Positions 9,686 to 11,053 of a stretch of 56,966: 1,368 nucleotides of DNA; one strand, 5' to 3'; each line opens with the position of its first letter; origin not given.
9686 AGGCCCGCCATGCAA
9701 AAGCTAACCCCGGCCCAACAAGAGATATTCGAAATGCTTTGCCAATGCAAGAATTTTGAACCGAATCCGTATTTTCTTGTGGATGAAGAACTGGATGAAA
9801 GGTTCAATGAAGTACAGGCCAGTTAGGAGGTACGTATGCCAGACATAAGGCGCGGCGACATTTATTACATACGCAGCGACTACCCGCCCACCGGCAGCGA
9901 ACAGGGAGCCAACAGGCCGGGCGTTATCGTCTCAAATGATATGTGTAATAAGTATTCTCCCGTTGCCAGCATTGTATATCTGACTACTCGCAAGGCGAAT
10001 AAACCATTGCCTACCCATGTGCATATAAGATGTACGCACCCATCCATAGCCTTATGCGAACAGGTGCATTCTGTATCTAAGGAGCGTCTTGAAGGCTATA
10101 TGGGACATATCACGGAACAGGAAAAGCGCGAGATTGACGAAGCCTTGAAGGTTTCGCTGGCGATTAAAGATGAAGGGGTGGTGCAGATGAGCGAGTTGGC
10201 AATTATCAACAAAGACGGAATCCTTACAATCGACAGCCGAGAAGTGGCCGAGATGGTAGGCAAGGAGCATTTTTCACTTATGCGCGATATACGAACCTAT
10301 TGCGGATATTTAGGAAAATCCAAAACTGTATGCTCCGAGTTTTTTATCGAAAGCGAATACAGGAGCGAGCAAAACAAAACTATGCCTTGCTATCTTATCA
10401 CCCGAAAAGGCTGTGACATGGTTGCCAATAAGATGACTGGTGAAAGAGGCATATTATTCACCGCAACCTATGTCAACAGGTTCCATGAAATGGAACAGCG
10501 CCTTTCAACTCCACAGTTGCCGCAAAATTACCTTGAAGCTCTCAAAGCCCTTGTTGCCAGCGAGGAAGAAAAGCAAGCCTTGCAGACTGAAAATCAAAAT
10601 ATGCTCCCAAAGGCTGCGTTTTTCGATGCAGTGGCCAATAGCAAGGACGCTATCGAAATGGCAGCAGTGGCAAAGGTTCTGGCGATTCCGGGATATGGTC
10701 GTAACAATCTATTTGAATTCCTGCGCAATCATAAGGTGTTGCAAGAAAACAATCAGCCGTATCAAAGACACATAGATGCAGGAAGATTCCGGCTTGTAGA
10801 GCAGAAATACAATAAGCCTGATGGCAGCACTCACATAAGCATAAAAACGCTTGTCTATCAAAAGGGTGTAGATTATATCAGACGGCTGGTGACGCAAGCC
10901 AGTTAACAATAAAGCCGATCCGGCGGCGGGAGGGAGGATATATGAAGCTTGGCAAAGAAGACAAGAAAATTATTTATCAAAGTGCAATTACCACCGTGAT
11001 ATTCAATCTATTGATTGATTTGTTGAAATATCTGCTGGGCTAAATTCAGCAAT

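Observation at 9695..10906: MazF/PemK toxin domain fused in frame to a Rha-KilAC antirepressor, preceded by a 43-aa acidic ORF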

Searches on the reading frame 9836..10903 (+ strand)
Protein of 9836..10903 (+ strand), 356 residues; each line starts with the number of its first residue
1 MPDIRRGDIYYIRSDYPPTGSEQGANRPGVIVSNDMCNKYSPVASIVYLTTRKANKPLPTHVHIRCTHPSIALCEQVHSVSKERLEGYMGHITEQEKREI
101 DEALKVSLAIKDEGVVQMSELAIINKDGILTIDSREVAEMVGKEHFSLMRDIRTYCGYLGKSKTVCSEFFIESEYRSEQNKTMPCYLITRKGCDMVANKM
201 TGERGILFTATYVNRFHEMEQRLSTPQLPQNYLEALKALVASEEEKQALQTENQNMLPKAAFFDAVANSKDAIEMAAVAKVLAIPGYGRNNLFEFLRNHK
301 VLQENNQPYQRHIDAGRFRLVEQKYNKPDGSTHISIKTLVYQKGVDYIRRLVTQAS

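Call 3: search_protein_families(library=pfam, proteins=[window:9836-10903:+], max_evalue=0.1)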
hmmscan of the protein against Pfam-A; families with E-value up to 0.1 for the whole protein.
window:9836-10903:+ (356 aa): 4 families
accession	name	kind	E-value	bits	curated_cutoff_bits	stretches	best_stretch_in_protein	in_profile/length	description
PF03374.19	ANT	-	5.4e-28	97.9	25.3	1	251-353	2-106/108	Phage antirepressor protein KilAC domain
PF09669.15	Phage_pRha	-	1.7e-25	89.9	29.9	1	132-221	1-91/91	Phage regulatory protein Rha (Phage_pRha)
PF02452.23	PemK_toxin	-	1.9e-22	80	23.1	1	5-107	1-108/109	PemK-like, MazF-like toxin of type II toxin-antitoxin system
PF25057.1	CUT_N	-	0.086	13.7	27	0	176-219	45-88/103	Cuticlin N-terminal domain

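Call 4: search_protein_families(library=phrogs, proteins=[window:9836-10903:+], max_evalue=0.1)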
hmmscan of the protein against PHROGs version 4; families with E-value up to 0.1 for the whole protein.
window:9836-10903:+ (356 aa): 16 families
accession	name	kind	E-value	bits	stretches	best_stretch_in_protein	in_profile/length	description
phrog_63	-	transcription regulation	1.5e-59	203.4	1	104-354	88-358/431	anti-repressor Ant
phrog_373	-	transcription regulation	2e-36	127.1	1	116-254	82-224/373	anti-repressor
phrog_1936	-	moron, auxiliary metabolic gene and host takeover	1.3e-28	101.1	1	1-132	6-144/188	MazF-like growth inhibitor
phrog_130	-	transcription regulation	3e-23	83.6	1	220-354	271-410/480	anti-repressor Ant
phrog_518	-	transcription regulation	5.9e-19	69.6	1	123-256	15-143/268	Rha-like transcriptional regulator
phrog_1726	-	transcription regulation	2e-17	64.8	1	122-259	8-155/264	anti-repressor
phrog_2657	-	transcription regulation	2.8e-16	60.5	1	116-248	8-135/243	transcriptional regulator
phrog_995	-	transcription regulation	1.6e-15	58.3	1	115-266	104-250/307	transcriptional regulator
phrog_821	-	transcription regulation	9.2e-14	52.6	1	119-230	153-258/324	transcriptional regulator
phrog_9438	-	transcription regulation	1.6e-13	51.6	1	254-348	6-107/121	anti-repressor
phrog_10324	-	transcription regulation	2.2e-13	51.6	1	132-227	6-98/205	anti-repressor Ant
phrog_4936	-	transcription regulation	2.1e-12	48.5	1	120-252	3-153/257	transcriptional regulator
phrog_5689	-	unknown function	4.3e-08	34.5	1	286-349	13-76/91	-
phrog_18886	-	unknown function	1.8e-07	31.8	1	118-229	6-116/269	-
phrog_8235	-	transcription regulation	3.2e-06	28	1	123-221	4-103/219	anti-repressor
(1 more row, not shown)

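Call 5: find_homologous_proteins(query=window:9836-10903:+)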
Query window:9836-10903:+ (356 aa): 4305 proteins with E <= 0.001 among 5820 candidates; the best 120 are listed.
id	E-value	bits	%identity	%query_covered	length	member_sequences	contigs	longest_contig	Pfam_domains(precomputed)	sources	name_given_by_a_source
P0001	4.1e-237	804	100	100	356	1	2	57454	PF09669.16,PF03374.20,PF02452.24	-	-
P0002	2.5e-96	341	68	66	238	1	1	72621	PF09669.16,PF03374.20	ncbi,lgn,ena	-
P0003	9.0e-90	319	63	67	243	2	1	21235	PF09669.16,PF03374.20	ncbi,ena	-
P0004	1.2e-85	306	62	66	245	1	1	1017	PF09669.16,PF03374.20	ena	-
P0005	2.8e-83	298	59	67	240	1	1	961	PF09669.16,PF03374.20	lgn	-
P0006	2.8e-83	298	45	96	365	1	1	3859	PF09669.16,PF03374.20,PF02452.24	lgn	-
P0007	5.4e-81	290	60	66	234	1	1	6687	PF09669.16,PF03374.20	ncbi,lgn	-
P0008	3.1e-80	288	59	66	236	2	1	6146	PF09669.16,PF03374.20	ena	-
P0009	1.4e-78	283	58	66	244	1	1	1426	PF09669.16,PF03374.20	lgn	-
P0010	1.9e-78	282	58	66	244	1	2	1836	PF09669.16,PF03374.20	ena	-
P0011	2.3e-78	282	58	66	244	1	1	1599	PF09669.16,PF03374.20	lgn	-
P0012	2.3e-78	282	58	66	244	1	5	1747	PF09669.16,PF03374.20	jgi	jgi:anti-repressor protein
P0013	1.0e-77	280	58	66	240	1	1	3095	PF09669.16,PF03374.20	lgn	-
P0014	2.9e-77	278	56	66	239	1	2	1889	PF09669.16,PF03374.20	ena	-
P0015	3.2e-77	278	57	67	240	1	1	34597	PF09669.16,PF03374.20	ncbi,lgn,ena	-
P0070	4.3e-59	218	63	45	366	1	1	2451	PF08346.18,PF02452.24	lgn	-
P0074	7.0e-57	211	38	97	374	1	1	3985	PF09669.16,PF03374.20,PF02452.24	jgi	jgi:anti-repressor protein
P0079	4.6e-56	208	39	97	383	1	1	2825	PF09669.16,PF03374.20,PF02452.24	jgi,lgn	-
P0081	6.7e-56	208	42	83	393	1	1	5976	PF08346.18,PF02452.24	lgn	-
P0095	2.2e-53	200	41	80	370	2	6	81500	PF09669.16,PF03374.20,PF02452.24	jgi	jgi:phage regulator Rha-like protein/mRNA-degrading endonuclease toxin of MazEF toxin-antitoxin modu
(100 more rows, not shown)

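Call 8: find_encoding_contigs(protein=P0006, flank=4000, max_places=3)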
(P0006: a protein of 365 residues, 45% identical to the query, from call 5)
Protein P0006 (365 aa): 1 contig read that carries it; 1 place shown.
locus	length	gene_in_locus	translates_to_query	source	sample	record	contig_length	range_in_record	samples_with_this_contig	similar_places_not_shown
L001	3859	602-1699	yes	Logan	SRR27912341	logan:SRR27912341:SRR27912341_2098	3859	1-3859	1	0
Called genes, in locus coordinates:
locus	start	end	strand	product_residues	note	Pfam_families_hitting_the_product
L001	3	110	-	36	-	?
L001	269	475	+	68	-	-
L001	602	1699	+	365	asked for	PF02452:PemK_toxin, PF09669:Phage_pRha, PF03374:ANT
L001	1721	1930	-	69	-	PF13443:HTH_26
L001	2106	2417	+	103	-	-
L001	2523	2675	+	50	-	-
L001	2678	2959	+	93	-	-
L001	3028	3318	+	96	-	-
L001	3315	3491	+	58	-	-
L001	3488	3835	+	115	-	-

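Call 9: find_encoding_contigs(protein=P0095, flank=4000, max_places=4)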
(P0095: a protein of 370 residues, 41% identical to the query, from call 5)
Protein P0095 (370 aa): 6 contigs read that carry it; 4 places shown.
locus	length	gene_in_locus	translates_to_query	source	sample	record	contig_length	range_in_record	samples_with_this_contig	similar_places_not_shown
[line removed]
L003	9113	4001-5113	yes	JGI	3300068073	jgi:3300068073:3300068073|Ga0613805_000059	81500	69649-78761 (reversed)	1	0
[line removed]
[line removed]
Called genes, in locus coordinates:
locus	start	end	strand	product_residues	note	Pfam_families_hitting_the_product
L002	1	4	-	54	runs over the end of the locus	-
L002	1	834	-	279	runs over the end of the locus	PF17989:ALP_N, PF21523:ParM_N (faint)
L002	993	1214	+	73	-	-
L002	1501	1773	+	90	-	-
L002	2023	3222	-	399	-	PF14659:Phage_int_SAM_3, PF00589:Phage_integrase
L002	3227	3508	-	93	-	PF13560:HTH_31, PF12844:HTH_19, PF01381:HTH_3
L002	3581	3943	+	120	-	-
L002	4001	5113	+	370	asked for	PF02452:PemK_toxin, PF09669:Phage_pRha, PF03374:ANT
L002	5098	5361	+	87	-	-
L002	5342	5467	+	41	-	-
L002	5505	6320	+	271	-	PF02086:MethyltransfD12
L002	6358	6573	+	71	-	-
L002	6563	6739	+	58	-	PF14354:Lar_restr_allev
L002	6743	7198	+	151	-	PF01327:Pep_deformylase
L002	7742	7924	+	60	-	-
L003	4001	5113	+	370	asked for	PF02452:PemK_toxin, PF09669:Phage_pRha, PF03374:ANT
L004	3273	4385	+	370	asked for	PF02452:PemK_toxin, PF09669:Phage_pRha, PF03374:ANT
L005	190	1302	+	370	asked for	PF02452:PemK_toxin, PF09669:Phage_pRha, PF03374:ANT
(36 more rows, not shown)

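Call 10: find_encoding_contigs(protein=P0074, flank=4000, max_places=3)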
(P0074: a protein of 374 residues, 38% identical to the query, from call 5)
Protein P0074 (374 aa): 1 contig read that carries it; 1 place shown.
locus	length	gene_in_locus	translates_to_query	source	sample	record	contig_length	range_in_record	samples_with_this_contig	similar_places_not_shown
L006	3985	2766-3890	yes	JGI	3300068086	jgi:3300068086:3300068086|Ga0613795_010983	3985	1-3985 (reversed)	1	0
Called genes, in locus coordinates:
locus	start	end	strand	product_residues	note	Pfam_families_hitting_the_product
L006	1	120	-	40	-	?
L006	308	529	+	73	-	PF12844:HTH_19, PF13560:HTH_31 (weak), PF01381:HTH_3, PF13443:HTH_26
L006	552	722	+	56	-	-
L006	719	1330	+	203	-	PF02498:Bro-N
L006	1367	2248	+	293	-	PF04055:Radical_SAM (faint)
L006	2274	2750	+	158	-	-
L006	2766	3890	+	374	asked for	PF02452:PemK_toxin, PF09669:Phage_pRha, PF03374:ANT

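Call 11: find_encoding_contigs(protein=P0079, flank=4000, max_places=2)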
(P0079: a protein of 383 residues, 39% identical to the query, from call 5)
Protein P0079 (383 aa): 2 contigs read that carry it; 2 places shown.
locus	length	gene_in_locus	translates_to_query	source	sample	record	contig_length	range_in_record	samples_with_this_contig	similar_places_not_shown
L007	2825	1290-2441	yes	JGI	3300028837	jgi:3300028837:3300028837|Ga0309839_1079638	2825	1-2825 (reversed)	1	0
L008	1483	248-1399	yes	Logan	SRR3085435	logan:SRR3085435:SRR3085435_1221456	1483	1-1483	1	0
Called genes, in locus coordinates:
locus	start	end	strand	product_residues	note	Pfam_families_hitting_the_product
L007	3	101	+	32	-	?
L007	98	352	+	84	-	-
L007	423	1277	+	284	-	-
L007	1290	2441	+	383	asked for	PF02452:PemK_toxin, PF09669:Phage_pRha, PF03374:ANT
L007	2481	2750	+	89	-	-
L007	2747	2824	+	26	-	?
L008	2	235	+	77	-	?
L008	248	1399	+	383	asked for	PF02452:PemK_toxin, PF09669:Phage_pRha, PF03374:ANT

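Call 12: find_encoding_contigs(protein=P0070, flank=4000, max_places=2)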
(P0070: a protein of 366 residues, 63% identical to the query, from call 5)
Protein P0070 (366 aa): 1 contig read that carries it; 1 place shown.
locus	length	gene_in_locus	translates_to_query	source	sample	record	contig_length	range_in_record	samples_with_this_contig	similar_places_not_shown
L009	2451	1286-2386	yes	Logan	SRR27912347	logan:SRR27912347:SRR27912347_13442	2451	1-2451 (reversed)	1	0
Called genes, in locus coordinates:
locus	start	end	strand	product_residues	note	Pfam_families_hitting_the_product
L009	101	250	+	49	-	-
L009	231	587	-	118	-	-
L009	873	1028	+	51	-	-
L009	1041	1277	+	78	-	-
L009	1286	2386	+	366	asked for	PF02452:PemK_toxin, PF08346:AntA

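Call 13: find_encoding_contigs(protein=P0081, flank=4000, max_places=2)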
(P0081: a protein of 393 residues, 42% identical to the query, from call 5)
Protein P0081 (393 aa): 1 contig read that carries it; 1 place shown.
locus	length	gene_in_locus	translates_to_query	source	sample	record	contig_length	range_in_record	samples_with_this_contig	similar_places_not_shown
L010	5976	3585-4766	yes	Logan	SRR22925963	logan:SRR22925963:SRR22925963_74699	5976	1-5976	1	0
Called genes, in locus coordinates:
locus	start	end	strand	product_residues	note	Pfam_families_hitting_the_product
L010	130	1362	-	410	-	PF14659:Phage_int_SAM_3, PF00589:Phage_integrase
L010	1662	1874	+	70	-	-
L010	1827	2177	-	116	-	PF13560:HTH_31, PF12844:HTH_19 (faint), PF13443:HTH_26, PF01381:HTH_3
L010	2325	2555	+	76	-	PF13560:HTH_31, PF01381:HTH_3, PF13443:HTH_26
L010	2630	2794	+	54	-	-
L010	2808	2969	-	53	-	-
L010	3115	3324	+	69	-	-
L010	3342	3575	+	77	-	-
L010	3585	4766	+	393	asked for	PF02452:PemK_toxin, PF08346:AntA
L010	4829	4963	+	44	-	-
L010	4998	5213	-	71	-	-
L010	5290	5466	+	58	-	-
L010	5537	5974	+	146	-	?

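Call 14: find_encoding_contigs(protein=P0002, flank=4000, max_places=2)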
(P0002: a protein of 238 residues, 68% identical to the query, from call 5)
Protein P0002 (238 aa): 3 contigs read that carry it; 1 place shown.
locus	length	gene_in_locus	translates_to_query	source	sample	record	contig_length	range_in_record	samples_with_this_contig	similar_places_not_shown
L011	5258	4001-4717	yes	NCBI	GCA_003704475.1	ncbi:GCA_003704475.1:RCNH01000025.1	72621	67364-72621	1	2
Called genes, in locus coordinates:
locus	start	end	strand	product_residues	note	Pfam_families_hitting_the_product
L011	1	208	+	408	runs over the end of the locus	PF00574:CLP_protease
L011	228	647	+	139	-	-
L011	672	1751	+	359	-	PF25209:Phage_capsid_4 (weak)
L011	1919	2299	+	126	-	-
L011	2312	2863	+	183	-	-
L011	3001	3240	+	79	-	-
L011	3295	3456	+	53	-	-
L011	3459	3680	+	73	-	-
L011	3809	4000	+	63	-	PF12728:HTH_17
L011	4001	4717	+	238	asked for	PF09669:Phage_pRha, PF03374:ANT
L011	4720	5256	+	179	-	?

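Call 17: find_homologous_proteins(query=window:9836-10903:+, region=1-118)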
Query window:9836-10903:+, residues 1-118 (118 aa): 402 proteins with E <= 0.001 among 426 candidates; the best 120 are listed.
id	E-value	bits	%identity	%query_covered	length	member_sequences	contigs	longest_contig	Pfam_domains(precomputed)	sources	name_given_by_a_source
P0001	1.4e-72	259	100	100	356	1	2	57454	PF09669.16,PF03374.20,PF02452.24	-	-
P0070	8.7e-56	205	78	100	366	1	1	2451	PF08346.18,PF02452.24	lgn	-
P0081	3.1e-55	203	81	100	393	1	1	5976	PF08346.18,PF02452.24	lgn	-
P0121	3.8e-48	180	51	92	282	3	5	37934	PF02452.24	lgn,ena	-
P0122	1.2e-38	150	50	91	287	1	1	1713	PF02452.24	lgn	-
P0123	1.2e-33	133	58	94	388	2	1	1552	PF08346.18,PF01381.29,PF02452.24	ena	-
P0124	1.0e-32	130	60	97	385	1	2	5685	PF10543.15,PF03374.20,PF02452.24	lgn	-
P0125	5.9e-32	128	59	91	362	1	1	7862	PF02498.23,PF10552.15,PF02452.24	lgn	-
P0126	1.2e-30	124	55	93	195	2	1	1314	PF02452.24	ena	-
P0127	6.8e-30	121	59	93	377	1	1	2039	PF02452.24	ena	-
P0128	3.2e-29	119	55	93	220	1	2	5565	PF02452.24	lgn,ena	-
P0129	5.5e-29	118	55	94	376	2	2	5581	PF08346.18,PF02452.24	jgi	-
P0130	5.7e-29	118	57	94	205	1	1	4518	PF02452.24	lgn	-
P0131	6.6e-29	118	53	93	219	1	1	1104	PF02452.24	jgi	jgi:mRNA-degrading endonuclease toxin of MazEF toxin-antitoxin module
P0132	1.1e-28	118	55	94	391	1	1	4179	PF08346.18,PF02452.24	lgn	-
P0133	3.1e-28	116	56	94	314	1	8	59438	PF02452.24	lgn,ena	-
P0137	2.3e-27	113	57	97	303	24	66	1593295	PF02452.24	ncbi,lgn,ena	-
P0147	7.6e-27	112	55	91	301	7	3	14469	PF01381.29,PF02452.24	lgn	-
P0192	1.7e-25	107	52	91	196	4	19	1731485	PF02452.24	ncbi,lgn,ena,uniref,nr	ncbi:mRNA-degrading endonuclease toxin of MazEF toxin-antitoxin module [Faecalimonas umbilicata]|uni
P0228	7.8e-25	105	56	89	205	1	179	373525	PF02452.24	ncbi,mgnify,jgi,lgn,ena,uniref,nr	ncbi:MAG: type II toxin-antitoxin system PemK/MazF family toxin [[Clostridium] symbiosum]|mgnify:FL=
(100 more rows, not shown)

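Call 25: search_protein_families(library=pfam, proteins=[P0228, P0137, P0121, P0192, P0124, P0125, P0147, P0133, P0127], max_evalue=0.05)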
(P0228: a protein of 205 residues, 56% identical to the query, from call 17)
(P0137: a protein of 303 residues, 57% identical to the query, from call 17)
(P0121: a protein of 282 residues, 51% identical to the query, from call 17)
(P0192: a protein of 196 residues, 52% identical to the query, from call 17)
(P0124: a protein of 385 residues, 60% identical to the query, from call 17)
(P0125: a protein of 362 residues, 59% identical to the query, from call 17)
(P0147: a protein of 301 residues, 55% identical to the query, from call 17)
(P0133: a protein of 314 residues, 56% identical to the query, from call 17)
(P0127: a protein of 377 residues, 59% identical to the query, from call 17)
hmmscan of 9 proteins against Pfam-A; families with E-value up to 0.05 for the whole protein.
P0228 (205 aa): 1 family
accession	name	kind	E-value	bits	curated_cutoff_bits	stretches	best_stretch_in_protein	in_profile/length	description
PF02452.23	PemK_toxin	-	1.8e-25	89.7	23.1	1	8-108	2-108/109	PemK-like, MazF-like toxin of type II toxin-antitoxin system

P0137 (303 aa): 3 families
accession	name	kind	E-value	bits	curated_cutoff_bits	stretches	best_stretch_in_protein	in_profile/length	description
PF02452.23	PemK_toxin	-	7.7e-24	84.4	23.1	1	7-108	1-108/109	PemK-like, MazF-like toxin of type II toxin-antitoxin system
PF25169.1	DUF7830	-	0.022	15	27.5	0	266-298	23-55/72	Domain of unknown function (DUF7830)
PF19769.4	CPxCG_zf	-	0.05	13.8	27.2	0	48-140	74-162/183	CPxCG-related zinc finger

P0121 (282 aa): 2 families
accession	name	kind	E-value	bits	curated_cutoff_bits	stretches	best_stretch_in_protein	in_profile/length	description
PF02452.23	PemK_toxin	-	3.4e-47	159.6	23.1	2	34-135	2-109/109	PemK-like, MazF-like toxin of type II toxin-antitoxin system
PF12288.13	CsoS2_M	-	0.018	14.9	22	0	167-242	158-232/425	Carboxysome shell peptide mid-region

P0192 (196 aa): 1 family
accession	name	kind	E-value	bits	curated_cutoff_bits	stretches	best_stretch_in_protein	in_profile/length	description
PF02452.23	PemK_toxin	-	3.1e-25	88.9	23.1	1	7-107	2-108/109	PemK-like, MazF-like toxin of type II toxin-antitoxin system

P0124 (385 aa): 4 families
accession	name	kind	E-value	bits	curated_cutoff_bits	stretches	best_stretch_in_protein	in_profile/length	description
PF03374.19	ANT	-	1.2e-37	129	25.3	1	269-377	2-105/108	Phage antirepressor protein KilAC domain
PF02452.23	PemK_toxin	-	1.1e-19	71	23.1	1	10-110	2-109/109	PemK-like, MazF-like toxin of type II toxin-antitoxin system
PF10543.14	ORF6N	-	3.2e-18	66.2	27.8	1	133-221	3-86/86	ORF6N domain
PF13236.11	CLU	-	0.028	14.7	24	1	131-172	117-159/225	Clustered mitochondria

P0125 (362 aa): 3 families
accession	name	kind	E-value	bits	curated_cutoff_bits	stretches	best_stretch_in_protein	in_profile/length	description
PF10552.14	ORF6C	-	3.6e-36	124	22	1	234-346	1-113/114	ORF6C domain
PF02498.22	Bro-N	-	5.7e-27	94.6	25.6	1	130-215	2-96/96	BRO family, N-terminal domain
PF02452.23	PemK_toxin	-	1e-19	71.2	23.1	1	4-105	1-108/109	PemK-like, MazF-like toxin of type II toxin-antitoxin system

P0147 (301 aa): 10 families
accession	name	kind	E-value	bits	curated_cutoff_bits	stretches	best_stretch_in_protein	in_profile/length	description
PF02452.23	PemK_toxin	-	2.1e-20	73.4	23.1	1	102-203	2-109/109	PemK-like, MazF-like toxin of type II toxin-antitoxin system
PF01381.28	HTH_3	-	4.1e-10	40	23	1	7-60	1-54/55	Helix-turn-helix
PF13560.12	HTH_31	-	4.2e-05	24.2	27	1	3-57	2-57/64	Helix-turn-helix domain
PF12844.13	HTH_19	-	0.00095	19.5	30.2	1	4-57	1-54/64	Helix-turn-helix domain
PF06785.16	UPF0242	-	0.0071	16.9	33.5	1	219-271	127-176/194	Uncharacterised protein family (UPF0242) N-terminus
PF23067.1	MG280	-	0.0084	16.1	27.4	1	191-268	48-123/259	Uncharacterised protein MG280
PF13744.12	HTH_37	-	0.014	15.7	27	1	3-34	19-50/80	Helix-turn-helix domain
PF10186.14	ATG14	-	0.017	14.7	33.2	1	209-271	50-102/347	Vacuolar sorting 38 and autophagy-related subunit 14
PF13443.12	HTH_26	-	0.019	15.6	22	0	6-59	1-55/63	Cro/C1-type HTH DNA-binding domain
PF04545.22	Sigma70_r4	-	0.048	13.6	24.1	0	12-33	17-38/50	Sigma-70, region 4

P0133 (314 aa): 3 families
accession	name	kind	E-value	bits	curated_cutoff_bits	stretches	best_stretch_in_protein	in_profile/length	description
PF02452.23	PemK_toxin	-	4.4e-24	85.2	23.1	1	6-107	1-108/109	PemK-like, MazF-like toxin of type II toxin-antitoxin system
PF03604.18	Zn_ribbon_RPAB4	-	0.0018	18.4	24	0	250-273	2-24/32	DNA directed RNA polymerase, 7 kDa subunit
PF24441.1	DUF7560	-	0.028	14.6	27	0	248-259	5-16/44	Family of unknown function (DUF7560)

P0127 (377 aa): 2 families
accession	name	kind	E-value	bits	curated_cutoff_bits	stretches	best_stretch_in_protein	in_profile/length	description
PF02452.23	PemK_toxin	-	9.3e-22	77.7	23.1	1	26-127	1-106/109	PemK-like, MazF-like toxin of type II toxin-antitoxin system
PF23477.1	zf_Tbcl_2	-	0.0061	16.7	27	0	311-322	7-18/37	Probable treble clef zinc finger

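Call 57: find_encoding_contigs(protein=P0228, flank=3500, max_places=4)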
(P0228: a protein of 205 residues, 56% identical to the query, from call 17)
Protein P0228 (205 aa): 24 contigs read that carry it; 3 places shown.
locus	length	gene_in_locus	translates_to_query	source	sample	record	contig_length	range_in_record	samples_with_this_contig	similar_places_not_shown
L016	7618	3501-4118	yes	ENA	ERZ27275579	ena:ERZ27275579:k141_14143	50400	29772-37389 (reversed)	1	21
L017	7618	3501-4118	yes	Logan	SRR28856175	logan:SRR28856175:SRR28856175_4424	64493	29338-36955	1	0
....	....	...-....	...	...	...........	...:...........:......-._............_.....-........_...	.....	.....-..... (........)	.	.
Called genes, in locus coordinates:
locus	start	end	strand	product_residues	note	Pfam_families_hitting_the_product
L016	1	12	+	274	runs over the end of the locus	-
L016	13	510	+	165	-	-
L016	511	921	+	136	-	-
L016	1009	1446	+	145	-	-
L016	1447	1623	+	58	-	-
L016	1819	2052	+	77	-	-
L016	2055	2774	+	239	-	-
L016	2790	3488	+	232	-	-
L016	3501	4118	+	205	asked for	PF02452:PemK_toxin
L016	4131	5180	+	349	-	-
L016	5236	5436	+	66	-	-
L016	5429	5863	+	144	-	PF00436:SSB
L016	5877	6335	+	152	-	-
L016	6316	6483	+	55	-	-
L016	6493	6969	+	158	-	-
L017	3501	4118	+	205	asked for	PF02452:PemK_toxin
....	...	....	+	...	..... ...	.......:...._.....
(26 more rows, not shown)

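Call 64: predict_structure(alignment_id=A2)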
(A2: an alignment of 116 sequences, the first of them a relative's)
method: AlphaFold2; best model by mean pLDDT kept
length: 356 residues; sequences in the alignment: 116
mean_pLDDT: 90.6   pTM: 0.52
mean pLDDT of the five models: 90.6, 90.0, 89.8, 89.3, 88.8
residues with pLDDT >= 90: 271; 70-90: 61; 50-70: 18; < 50: 6
segments of 3 or more residues with pLDDT < 50: 113-118
pLDDT, mean of each block of 10 residues (from residue 1): 89 79 79 80 93 90 94 94 93 96 89 50 88 94 95 97 96 96 97 95 90 89 82 96 97 90 75 92 93 98 97 97 96 96 95 92
secondary structure, 60 per line:
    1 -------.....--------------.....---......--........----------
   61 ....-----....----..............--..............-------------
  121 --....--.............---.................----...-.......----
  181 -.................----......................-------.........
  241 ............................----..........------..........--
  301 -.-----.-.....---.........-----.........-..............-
elements in order: E8-12 E27-31 H35-40 E43-50 E61-64 E70-73 E78-81 E85-91 H94-107 E123-126 E129-133 H134-141 H145-161 E170-176 E182-189 H190-198 H203-224 H232-268 H275-282 H289-298 H310-314 E318-326 E332-340 H342-355

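Call 65: predict_structure(alignment_id=A3)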
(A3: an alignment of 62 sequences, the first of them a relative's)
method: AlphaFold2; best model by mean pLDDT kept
length: 205 residues; sequences in the alignment: 62
mean_pLDDT: 73.8   pTM: 0.51
mean pLDDT of the five models: 73.8, 73.6, 73.2, 72.9, 72.5
residues with pLDDT >= 90: 83; 70-90: 44; 50-70: 33; < 50: 45
segments of 3 or more residues with pLDDT < 50: 132-172
pLDDT, mean of each block of 10 residues (from residue 1): 81 82 72 92 93 89 92 92 92 94 89 56 61 41 35 37 40 56 88 93 75
secondary structure, 60 per line:
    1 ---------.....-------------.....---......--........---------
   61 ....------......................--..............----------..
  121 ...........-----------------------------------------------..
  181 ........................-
elements in order: E10-14 E28-32 H36-41 E44-51 E61-64 E71-82 E86-92 H95-108 H119-131 H179-204

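Call 68: find_encoding_contigs(protein=P0001, flank=1500, max_places=4)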
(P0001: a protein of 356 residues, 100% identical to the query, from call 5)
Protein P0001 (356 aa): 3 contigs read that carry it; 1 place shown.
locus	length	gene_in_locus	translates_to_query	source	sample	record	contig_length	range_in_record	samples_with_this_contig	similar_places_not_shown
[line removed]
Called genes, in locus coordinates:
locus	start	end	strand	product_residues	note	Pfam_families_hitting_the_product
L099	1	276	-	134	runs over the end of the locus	PF01381:HTH_3, PF12844:HTH_19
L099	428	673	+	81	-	-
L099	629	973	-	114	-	PF01381:HTH_3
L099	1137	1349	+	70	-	-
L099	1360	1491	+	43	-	-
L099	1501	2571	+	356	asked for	PF02452:PemK_toxin, PF09669:Phage_pRha, PF03374:ANT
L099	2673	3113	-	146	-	-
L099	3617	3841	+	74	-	-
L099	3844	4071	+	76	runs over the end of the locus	PF12728:HTH_17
